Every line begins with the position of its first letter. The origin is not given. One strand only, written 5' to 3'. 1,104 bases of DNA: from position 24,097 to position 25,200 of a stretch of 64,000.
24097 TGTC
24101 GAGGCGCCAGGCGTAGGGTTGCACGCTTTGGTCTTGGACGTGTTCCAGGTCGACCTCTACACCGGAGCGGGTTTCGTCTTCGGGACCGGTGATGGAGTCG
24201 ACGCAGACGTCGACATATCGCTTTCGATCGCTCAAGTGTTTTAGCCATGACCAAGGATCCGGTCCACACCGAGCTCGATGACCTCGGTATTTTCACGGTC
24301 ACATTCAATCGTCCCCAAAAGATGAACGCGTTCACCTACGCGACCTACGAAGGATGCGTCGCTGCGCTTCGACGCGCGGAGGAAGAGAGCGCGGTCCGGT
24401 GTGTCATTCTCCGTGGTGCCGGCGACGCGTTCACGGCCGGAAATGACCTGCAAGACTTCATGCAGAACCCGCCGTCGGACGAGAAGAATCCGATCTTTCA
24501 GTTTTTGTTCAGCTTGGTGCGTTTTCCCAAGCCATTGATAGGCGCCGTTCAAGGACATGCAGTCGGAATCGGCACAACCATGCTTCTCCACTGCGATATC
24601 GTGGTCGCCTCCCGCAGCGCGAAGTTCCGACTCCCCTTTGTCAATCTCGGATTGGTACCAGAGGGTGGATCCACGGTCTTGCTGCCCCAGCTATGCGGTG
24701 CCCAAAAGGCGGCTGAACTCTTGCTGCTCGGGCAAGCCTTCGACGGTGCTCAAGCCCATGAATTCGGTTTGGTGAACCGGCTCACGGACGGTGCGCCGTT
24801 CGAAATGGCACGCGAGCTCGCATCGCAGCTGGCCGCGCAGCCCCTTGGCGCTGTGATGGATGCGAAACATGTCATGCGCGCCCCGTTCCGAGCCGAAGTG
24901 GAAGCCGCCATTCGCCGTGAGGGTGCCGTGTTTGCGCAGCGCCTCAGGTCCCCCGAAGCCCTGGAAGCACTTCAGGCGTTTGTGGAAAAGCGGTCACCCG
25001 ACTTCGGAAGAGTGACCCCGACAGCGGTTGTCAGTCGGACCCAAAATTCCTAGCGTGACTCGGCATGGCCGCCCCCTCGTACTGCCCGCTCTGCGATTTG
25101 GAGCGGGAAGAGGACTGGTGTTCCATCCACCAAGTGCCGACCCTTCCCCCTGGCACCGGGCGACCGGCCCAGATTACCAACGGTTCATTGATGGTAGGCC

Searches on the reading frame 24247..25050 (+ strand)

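Call 72: search_protein_families(library=pfam, proteins=[window:24247-25050:+], max_evalue=0.00001)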
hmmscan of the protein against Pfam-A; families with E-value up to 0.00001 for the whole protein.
window:24247-25050:+ (268 aa): 2 families
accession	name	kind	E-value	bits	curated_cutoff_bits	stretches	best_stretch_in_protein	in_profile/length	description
PF00378.25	ECH_1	-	4.2e-51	174.2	27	1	14-254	5-249/251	Enoyl-CoA hydratase/isomerase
PF16113.10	ECH_2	-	5.7e-26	92.2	27.2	1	17-208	3-203/335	Enoyl-CoA hydratase/isomerase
